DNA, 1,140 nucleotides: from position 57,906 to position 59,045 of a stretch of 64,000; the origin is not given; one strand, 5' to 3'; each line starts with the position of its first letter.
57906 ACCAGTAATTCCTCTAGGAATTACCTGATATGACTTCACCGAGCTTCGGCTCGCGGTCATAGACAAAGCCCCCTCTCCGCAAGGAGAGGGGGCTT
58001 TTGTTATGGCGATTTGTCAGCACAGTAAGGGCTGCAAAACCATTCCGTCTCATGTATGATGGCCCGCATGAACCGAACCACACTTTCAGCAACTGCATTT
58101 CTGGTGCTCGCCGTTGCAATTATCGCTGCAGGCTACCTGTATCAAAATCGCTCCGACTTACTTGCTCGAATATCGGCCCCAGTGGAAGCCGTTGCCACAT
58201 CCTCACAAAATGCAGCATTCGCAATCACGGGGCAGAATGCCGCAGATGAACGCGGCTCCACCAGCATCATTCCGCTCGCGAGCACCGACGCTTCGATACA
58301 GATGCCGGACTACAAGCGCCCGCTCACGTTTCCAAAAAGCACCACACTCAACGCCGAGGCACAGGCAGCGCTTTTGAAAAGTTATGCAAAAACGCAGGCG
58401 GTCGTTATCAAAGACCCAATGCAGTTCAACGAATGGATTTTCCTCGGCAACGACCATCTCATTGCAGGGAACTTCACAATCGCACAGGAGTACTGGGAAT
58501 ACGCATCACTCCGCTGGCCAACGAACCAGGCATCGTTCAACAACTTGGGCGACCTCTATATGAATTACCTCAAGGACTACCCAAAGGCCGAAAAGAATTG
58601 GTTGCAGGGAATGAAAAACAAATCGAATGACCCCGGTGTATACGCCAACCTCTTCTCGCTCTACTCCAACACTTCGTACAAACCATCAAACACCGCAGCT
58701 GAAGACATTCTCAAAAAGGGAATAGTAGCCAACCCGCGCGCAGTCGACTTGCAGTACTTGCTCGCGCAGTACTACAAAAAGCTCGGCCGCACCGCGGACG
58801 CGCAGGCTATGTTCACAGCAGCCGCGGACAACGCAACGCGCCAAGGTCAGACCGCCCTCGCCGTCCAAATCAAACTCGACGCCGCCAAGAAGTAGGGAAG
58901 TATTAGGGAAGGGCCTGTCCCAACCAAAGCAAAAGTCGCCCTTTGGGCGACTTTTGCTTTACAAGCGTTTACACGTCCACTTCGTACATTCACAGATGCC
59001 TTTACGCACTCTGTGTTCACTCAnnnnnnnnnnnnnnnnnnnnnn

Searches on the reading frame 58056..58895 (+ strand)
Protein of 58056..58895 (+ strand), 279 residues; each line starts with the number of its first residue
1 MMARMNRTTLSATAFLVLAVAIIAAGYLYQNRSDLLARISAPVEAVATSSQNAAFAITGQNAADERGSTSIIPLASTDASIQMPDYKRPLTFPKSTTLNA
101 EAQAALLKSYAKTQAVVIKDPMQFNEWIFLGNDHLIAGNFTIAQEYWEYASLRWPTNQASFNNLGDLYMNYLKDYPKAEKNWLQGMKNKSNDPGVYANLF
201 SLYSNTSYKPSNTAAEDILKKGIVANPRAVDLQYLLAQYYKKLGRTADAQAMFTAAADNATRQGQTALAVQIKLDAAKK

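Call 11: search_protein_families(library=pfam, proteins=[window:58056-58895:+], max_evalue=0.01)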
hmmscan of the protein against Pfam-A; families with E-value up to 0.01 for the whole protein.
window:58056-58895:+ (279 aa): 6 families
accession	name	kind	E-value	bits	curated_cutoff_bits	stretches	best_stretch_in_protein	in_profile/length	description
PF13431.12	TPR_17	-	9.8e-06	25.9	24.4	1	219-251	2-34/34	Tetratricopeptide repeat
PF14559.12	TPR_19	-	7.1e-05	23.5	25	1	214-261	9-56/68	Tetratricopeptide repeat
PF13432.12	TPR_16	-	0.00015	22.6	32.7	0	130-190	3-62/65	Tetratricopeptide repeat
PF13424.12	TPR_12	-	0.00029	21.4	30.1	0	231-260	46-75/77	Tetratricopeptide repeat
PF07719.23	TPR_2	-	0.0003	21.1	27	0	231-257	2-28/34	Tetratricopeptide repeat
PF13428.12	TPR_14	-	0.001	20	23.5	0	231-258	2-29/44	Tetratricopeptide repeat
